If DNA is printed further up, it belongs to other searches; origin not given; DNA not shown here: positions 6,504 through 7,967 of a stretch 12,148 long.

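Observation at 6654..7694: Secreted Cys-rich protein with TSP3-like Ca-binding repeat and a non-canonical C-terminal sorting tail (TM helix + RRRRR, no PEP motif)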

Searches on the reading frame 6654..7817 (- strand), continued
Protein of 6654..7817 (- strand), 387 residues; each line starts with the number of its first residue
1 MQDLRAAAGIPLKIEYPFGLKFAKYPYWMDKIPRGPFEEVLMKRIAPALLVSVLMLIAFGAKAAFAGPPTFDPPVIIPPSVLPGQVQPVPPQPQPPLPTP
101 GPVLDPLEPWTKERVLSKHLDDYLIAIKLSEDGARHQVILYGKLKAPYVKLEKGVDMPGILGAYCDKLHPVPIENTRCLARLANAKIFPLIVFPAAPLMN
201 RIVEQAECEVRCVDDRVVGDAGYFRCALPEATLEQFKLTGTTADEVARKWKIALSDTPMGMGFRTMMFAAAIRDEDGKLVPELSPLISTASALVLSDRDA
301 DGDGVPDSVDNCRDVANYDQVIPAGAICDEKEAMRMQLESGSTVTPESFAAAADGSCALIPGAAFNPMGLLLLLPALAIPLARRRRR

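Call 25: find_related_loci(query=A1, collection=genome_contigs, flank=10000)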
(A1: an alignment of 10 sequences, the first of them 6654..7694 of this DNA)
Query A1 (346 aa) in genome_contigs; peptide patterns used: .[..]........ (x = any residue, [..] = any of these).
600 stretches matched a pattern (row limit reached: there are more); 14 encode a relative of the query (tblastn E <= 1e-3); 14 distinct loci.
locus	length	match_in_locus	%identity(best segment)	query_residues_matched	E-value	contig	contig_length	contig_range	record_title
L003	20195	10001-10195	38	258-321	2e-6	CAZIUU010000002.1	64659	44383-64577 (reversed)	MAG TPA_asm: uncultured Methanosarcinales archaeon isolate binchicken_co251_991 genome assembly, contig: NODE_646_length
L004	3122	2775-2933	52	232-284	3e-6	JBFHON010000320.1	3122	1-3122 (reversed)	MAG: Oceanococcaceae bacterium isolate Mix_sand08.2021.06.G.1 k141_3113796_length_3122_cov_7.5810, whole genome shotgun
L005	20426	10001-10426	29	119-279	6e-6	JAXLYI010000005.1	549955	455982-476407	MAG: Polyangiales bacterium isolate STL-MYX9 C4.55.fa-5, whole genome shotgun sequence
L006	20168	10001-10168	41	235-280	8e-6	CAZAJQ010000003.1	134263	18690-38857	MAG TPA_asm: uncultured Gammaproteobacteria bacterium isolate binchicken_co38_603 genome assembly, contig: NODE_339_leng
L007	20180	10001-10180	42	258-316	2e-5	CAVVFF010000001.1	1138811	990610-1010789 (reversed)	MAG: Lewinellaceae bacterium isolate MFD01721.bin.1.38 genome assembly, contig: contig_10290, whole genome shotgun seque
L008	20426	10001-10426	27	225-346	2e-5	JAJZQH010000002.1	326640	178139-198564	MAG: bacterium isolate SKS1.bin41 NODE_14_length_326640_cov_12.352553, whole genome shotgun sequence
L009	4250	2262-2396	47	235-279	2e-5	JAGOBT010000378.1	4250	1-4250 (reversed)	MAG: Burkholderiaceae bacterium isolate Go_SlAct_bin_546 Go_SlAct_150594_length_4250_cov_7.105021, whole genome shotgun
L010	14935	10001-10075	64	255-279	2e-5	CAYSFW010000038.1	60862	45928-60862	MAG TPA_asm: uncultured Thiotrichales bacterium isolate binchicken_co23_231 genome assembly, contig: k141_136126, whole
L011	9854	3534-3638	60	258-288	3e-5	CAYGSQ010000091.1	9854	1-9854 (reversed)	MAG TPA_asm: uncultured Gammaproteobacteria bacterium isolate ERP117304_co3_192 genome assembly, contig: NODE_9746_lengt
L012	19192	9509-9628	50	253-288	3e-5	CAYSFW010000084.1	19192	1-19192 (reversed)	MAG TPA_asm: uncultured Thiotrichales bacterium isolate binchicken_co23_231 genome assembly, contig: k141_253024, whole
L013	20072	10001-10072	71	257-280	4e-5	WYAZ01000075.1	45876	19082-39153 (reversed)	MAG: Deltaproteobacteria bacterium isolate PRO2 k127_346179, whole genome shotgun sequence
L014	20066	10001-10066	68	258-279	4e-5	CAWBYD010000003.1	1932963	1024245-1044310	MAG: uncultured Solirubrobacteraceae bacterium isolate MFD05442.bin.2.155 genome assembly, contig: contig_2046, whole ge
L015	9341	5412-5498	59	252-280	5e-5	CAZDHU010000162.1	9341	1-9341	MAG TPA_asm: uncultured Myxococcaceae bacterium isolate binchicken_co200_49 genome assembly, contig: k141_51281, whole g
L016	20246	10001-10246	34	221-288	5e-5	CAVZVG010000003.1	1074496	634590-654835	MAG: uncultured Gammaproteobacteria bacterium isolate MFD02416.bin.1.7 genome assembly, contig: contig_21381, whole geno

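Call 26: find_encoding_contigs(protein=P0046, flank=10000, max_places=3)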
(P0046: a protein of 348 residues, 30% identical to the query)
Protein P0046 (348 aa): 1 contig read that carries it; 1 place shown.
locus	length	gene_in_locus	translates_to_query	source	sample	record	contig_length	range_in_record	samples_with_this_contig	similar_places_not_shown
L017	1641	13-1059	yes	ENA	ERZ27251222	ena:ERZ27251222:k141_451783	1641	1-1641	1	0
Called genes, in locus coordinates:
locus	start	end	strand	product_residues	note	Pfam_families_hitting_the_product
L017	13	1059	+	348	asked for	-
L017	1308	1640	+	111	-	?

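Call 27: find_encoding_contigs(protein=P0007, flank=10000, max_places=3)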
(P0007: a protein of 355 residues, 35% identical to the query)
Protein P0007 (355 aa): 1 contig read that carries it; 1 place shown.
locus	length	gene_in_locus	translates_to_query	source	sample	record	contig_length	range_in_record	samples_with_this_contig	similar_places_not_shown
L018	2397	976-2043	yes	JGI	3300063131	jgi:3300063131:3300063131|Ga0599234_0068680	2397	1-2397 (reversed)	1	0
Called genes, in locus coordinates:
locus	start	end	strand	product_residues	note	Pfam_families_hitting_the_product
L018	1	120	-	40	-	?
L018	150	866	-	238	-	PF00106:adh_short, PF01370:Epimerase (weak), PF08659:KR, PF23441:SDR (faint), PF13561:adh_short_C2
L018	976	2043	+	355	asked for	-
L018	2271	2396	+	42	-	?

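Call 28: list_cluster_members(proteins=[P0008, P0012, P0025, P0036, P0037, P0050, P0032, P0038, P0045, P0005])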
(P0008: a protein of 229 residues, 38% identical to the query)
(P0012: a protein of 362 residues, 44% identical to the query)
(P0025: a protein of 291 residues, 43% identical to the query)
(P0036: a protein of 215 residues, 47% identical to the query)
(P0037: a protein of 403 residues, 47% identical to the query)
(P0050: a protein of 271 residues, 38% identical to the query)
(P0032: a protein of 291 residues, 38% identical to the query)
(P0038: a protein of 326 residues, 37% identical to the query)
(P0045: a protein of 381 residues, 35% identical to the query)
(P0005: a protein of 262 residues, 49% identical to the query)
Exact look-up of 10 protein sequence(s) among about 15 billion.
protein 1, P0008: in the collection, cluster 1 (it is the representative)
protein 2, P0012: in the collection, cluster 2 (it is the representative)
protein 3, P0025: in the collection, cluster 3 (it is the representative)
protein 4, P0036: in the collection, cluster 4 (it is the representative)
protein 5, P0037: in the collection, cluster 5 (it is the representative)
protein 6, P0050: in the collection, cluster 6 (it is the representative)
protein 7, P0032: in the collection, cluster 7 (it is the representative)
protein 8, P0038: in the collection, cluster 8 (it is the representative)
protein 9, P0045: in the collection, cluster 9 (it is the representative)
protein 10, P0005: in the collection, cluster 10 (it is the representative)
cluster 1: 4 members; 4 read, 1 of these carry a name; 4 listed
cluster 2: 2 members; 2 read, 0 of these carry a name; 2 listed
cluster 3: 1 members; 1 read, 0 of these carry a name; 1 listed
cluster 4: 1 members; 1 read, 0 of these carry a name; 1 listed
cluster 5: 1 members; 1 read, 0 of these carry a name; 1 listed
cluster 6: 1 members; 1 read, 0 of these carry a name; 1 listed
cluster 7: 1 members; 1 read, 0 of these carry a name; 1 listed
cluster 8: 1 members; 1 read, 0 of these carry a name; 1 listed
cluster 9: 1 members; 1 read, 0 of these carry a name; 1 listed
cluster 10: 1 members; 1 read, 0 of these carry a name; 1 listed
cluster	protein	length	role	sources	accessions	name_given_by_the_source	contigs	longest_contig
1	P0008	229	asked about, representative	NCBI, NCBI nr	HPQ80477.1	MAG TPA: thrombospondin type 3 repeat-containing protein [bacterium] | thrombospondin type 3 repeat-containing protein [bacterium]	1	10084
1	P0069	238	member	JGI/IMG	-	-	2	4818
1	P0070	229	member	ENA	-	-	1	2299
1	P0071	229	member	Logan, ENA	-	-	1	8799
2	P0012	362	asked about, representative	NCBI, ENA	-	-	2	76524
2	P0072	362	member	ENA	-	-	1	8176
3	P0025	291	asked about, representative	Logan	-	-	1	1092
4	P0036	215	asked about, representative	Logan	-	-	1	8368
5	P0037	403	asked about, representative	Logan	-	-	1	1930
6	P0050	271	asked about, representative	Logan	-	-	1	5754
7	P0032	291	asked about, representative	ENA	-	-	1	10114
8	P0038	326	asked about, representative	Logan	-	-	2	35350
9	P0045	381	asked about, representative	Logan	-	-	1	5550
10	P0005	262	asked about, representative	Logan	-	-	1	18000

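Call 29: find_encoding_contigs(protein=P0012, flank=10000, max_places=2)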
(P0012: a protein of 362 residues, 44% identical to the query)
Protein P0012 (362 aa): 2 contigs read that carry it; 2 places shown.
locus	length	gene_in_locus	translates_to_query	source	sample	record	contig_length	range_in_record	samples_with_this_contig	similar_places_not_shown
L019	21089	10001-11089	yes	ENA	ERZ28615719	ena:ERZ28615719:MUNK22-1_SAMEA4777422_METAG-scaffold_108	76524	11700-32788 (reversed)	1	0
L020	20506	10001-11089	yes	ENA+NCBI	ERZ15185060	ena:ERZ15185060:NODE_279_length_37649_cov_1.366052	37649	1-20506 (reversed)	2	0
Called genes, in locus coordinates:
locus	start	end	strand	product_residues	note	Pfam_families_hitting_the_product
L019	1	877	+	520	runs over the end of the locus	PF01565:FAD_binding_4, PF02913:FAD-oxidase_C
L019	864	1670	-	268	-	PF01976:DUF116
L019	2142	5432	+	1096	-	PF08471:Ribonuc_red_2_N, PF02867:Ribonuc_red_lgC, PF12637:TSCPD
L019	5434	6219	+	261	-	PF02511:Thy1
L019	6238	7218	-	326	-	PF02412:TSP_3 (faint)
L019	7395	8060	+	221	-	PF00106:adh_short, PF13561:adh_short_C2, PF08659:KR (weak)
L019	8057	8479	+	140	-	PF01242:PTPS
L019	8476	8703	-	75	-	PF01106:NifU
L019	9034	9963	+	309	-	PF02412:TSP_3 (faint)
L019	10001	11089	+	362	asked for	PF02412:TSP_3 (weak)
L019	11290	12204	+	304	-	PF02412:TSP_3 (weak)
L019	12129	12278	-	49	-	-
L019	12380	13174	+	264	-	PF02412:TSP_3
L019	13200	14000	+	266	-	PF02412:TSP_3 (weak)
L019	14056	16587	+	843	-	PF02574:S-methyl_trans, PF00809:Pterin_bind, PF02607:B12-binding_2, PF02310:B12-binding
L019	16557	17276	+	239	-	PF02965:Met_synt_B12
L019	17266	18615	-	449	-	-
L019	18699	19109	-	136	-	-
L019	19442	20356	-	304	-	PF10386:DUF2441 (weak)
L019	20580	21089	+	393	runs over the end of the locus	PF00182:Glyco_hydro_19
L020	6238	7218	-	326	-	PF02412:TSP_3 (faint)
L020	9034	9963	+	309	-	PF02412:TSP_3 (faint)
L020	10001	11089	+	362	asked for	PF02412:TSP_3 (weak)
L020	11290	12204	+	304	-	PF02412:TSP_3 (weak)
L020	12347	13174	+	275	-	PF02412:TSP_3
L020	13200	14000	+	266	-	PF02412:TSP_3 (weak)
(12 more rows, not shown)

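Call 30: find_encoding_contigs(protein=P0038, flank=10000, max_places=2)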
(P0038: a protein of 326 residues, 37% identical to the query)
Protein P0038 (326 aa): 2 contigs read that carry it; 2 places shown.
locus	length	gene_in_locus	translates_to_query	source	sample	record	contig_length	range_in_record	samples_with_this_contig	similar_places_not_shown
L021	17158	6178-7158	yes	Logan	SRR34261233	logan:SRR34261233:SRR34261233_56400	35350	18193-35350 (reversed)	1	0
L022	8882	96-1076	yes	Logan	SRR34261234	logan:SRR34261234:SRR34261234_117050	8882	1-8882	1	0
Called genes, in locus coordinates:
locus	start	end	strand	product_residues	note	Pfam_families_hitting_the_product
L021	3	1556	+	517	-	?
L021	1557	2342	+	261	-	PF02511:Thy1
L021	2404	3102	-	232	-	PF14378:PAP2_3, PF01569:PAP2 (weak)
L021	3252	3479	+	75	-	PF01106:NifU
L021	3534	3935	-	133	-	PF01242:PTPS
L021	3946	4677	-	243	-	PF00106:adh_short, PF08659:KR, PF23441:SDR (weak), PF13561:adh_short_C2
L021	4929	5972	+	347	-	-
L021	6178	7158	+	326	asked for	PF02412:TSP_3 (weak)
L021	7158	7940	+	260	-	-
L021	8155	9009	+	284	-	PF02412:TSP_3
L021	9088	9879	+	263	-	PF02412:TSP_3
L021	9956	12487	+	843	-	PF02574:S-methyl_trans, PF00809:Pterin_bind, PF02607:B12-binding_2, PF02310:B12-binding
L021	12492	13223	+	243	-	PF02965:Met_synt_B12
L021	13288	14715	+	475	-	PF00890:FAD_binding_2 (weak), PF01266:DAO, PF01593:Amino_oxidase, PF07992:Pyr_redox_2 (faint), PF13450:NAD_binding_8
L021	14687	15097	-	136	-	-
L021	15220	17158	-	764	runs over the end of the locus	PF05525:Branch_AA_trans, PF00871:Acetate_kinase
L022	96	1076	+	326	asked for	PF02412:TSP_3 (weak)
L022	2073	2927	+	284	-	PF02412:TSP_3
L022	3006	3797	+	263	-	PF02412:TSP_3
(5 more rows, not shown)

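Call 33: find_encoding_contigs(protein=P0008, flank=10000, max_places=4)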
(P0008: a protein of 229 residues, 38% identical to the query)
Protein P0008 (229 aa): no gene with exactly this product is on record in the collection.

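Call 34: find_encoding_contigs(protein=P0071, flank=10000, max_places=4)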
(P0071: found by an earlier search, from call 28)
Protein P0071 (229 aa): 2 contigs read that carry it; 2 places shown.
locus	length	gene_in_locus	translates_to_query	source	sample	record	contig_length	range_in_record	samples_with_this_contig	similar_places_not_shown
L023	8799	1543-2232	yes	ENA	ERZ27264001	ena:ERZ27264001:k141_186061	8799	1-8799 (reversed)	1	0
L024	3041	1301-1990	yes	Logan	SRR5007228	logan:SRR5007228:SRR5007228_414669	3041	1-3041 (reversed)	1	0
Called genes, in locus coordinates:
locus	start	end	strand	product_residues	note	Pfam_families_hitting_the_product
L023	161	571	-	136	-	PF01242:PTPS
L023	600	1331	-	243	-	PF00106:adh_short, PF01370:Epimerase (weak), PF08659:KR, PF13561:adh_short_C2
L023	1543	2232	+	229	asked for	PF02412:TSP_3 (faint)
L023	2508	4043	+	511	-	-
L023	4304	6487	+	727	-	-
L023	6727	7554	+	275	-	PF02412:TSP_3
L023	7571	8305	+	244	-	PF02412:TSP_3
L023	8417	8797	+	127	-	?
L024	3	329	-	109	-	?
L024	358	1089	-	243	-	PF00106:adh_short, PF01370:Epimerase (weak), PF08659:KR, PF13561:adh_short_C2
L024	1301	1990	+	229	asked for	PF02412:TSP_3 (faint)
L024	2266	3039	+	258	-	?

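Call 39: search_protein_families(library=ncbifam, proteins=[L023:6727-7554:+, L023:7571-8305:+, L001:9054-9929:+, L001:11167-13107:+, L001:13239-14042:+, L001:14155-14994:+, L019:9034-9963:+, L019:11290-12204:+, L019:12380-13174:+, L019:13200-14000:+], max_evalue=10)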
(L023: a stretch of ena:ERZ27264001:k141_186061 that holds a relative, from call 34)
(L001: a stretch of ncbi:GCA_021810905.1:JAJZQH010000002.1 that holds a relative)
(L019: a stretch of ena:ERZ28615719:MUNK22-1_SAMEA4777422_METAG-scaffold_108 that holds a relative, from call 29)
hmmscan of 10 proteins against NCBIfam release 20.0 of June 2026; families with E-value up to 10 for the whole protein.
L023:6727-7554:+ (275 aa): 3 families
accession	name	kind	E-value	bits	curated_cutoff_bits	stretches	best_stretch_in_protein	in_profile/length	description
NF047638.1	throspo3_MtsC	equivalog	1.8e-27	96.3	350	2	111-213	59-160/428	cell-cell cohesion MYXO-CTERM protein MtsC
NF045500.1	Omp28_seleno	equivalog_domain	3.6e-22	79.2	200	4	113-155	268-310/377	Omp28-related selenoprotein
NF047639.1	throspo3_MtsD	equivalog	0.3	9.2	800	1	177-212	391-427/651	cell-cell cohesion protein MtsD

L023:7571-8305:+ (244 aa): 5 families
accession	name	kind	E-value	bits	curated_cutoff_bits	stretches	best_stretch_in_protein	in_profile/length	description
NF047638.1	throspo3_MtsC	equivalog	4.5e-20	71.9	350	2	126-174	66-114/428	cell-cell cohesion MYXO-CTERM protein MtsC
NF045500.1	Omp28_seleno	equivalog_domain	2.5e-10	40.3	200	2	125-162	273-310/377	Omp28-related selenoprotein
TIGR03901.2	MYXO-CTERM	domain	0.053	13.9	20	1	210-241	2-32/34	MYXO-CTERM sorting domain-containing protein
NF033763.1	exchanger_TraB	exception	0.15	10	700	3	24-59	338-373/522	outer membrane exchange protein TraB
NF033191.4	JDVT-CTERM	domain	5.2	7.1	27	1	209-241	2-35/35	JDVT-CTERM domain-containing protein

L001:9054-9929:+ (291 aa): 3 families
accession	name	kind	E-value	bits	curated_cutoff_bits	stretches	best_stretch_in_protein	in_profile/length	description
TIGR03901.2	MYXO-CTERM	domain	0.053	13.9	20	1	259-291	2-33/34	MYXO-CTERM sorting domain-containing protein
NF033554.9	floc_PepA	equivalog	1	9.1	80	1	247-291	217-259/261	flocculation-associated PEP-CTERM protein PepA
NF033191.4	JDVT-CTERM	domain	2.8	7.9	27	1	259-291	3-35/35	JDVT-CTERM domain-containing protein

L001:11167-13107:+ (646 aa): 4 families
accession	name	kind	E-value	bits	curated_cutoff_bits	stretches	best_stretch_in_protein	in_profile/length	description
NF045500.1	Omp28_seleno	equivalog_domain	4.8e-05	22.9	200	1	285-339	270-313/377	Omp28-related selenoprotein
NF047638.1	throspo3_MtsC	equivalog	5.8e-05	22.2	350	1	286-341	63-107/428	cell-cell cohesion MYXO-CTERM protein MtsC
NF033191.4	JDVT-CTERM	domain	0.00022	21.1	27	1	615-645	4-34/35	JDVT-CTERM domain-containing protein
NF045523.1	MXAN_5453_fam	exception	0.45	9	500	1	505-632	401-531/544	MXAN_5453 family MXYO-CTERM-anchored protein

L001:13239-14042:+ (267 aa): 2 families
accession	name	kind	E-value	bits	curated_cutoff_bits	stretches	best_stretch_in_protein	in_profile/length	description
NF047638.1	throspo3_MtsC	equivalog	2.7e-35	122.1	350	2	114-232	65-183/428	cell-cell cohesion MYXO-CTERM protein MtsC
NF045500.1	Omp28_seleno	equivalog_domain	2.4e-18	66.7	200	5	114-152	273-311/377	Omp28-related selenoprotein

L001:14155-14994:+ (279 aa): 4 families
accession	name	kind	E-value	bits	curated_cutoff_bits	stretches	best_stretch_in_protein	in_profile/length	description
NF047638.1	throspo3_MtsC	equivalog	9.7e-19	67.5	350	2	149-213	65-128/428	cell-cell cohesion MYXO-CTERM protein MtsC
NF045500.1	Omp28_seleno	equivalog_domain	4.6e-08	32.8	200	2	149-188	273-312/377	Omp28-related selenoprotein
TIGR03901.2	MYXO-CTERM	domain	0.021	15.2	20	1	247-278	1-31/34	MYXO-CTERM sorting domain-containing protein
TIGR03382.1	GC_trans_RRR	domain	0.48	11.2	15.85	1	253-278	4-27/27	MYXO-CTERM sorting domain-containing protein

L019:9034-9963:+ (309 aa): 5 families
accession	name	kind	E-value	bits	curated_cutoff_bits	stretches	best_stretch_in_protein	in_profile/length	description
NF033763.1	exchanger_TraB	exception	0.0038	15.3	700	2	234-265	321-352/522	outer membrane exchange protein TraB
NF053612.1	anchor_PA1041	equivalog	0.061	13.3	250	2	212-269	54-112/236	PA1041 family peptidoglycan-binding anchor lipoprotein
NF047638.1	throspo3_MtsC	equivalog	0.18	10.7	350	1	187-253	191-248/428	cell-cell cohesion MYXO-CTERM protein MtsC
NF045500.1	Omp28_seleno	equivalog_domain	0.64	9.3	200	2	234-253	272-291/377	Omp28-related selenoprotein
NF033191.4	JDVT-CTERM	domain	0.88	9.5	27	1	274-309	1-35/35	JDVT-CTERM domain-containing protein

L019:11290-12204:+ (304 aa): 3 families
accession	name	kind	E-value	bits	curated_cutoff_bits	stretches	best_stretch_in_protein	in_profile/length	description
NF047638.1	throspo3_MtsC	equivalog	3.9e-11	42.5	350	1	160-261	66-179/428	cell-cell cohesion MYXO-CTERM protein MtsC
NF045500.1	Omp28_seleno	equivalog_domain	6.1e-09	35.7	200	2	152-198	265-312/377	Omp28-related selenoprotein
NF045523.1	MXAN_5453_fam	exception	0.39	9.2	500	1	184-303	427-542/544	MXAN_5453 family MXYO-CTERM-anchored protein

L019:12380-13174:+ (264 aa): 4 families
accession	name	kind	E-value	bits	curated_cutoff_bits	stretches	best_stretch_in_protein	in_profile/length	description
NF047638.1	throspo3_MtsC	equivalog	2.3e-39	135.5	350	2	111-208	65-162/428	cell-cell cohesion MYXO-CTERM protein MtsC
NF045500.1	Omp28_seleno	equivalog_domain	1.1e-18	67.8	200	4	111-150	273-312/377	Omp28-related selenoprotein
NF033763.1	exchanger_TraB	exception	0.47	8.4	700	2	82-128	321-368/522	outer membrane exchange protein TraB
NF033507.3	Loki-CTERM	subfamily_domain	1.9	8.9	19.9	1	249-264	11-26/27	Loki-CTERM sorting domain-containing protein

L019:13200-14000:+ (266 aa): 2 families
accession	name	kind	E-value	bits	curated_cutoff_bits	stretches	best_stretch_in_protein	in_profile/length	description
NF047638.1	throspo3_MtsC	equivalog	5.1e-18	65.2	350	2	136-234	64-156/428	cell-cell cohesion MYXO-CTERM protein MtsC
NF045500.1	Omp28_seleno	equivalog_domain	1.4e-07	31.2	200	3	137-175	273-311/377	Omp28-related selenoprotein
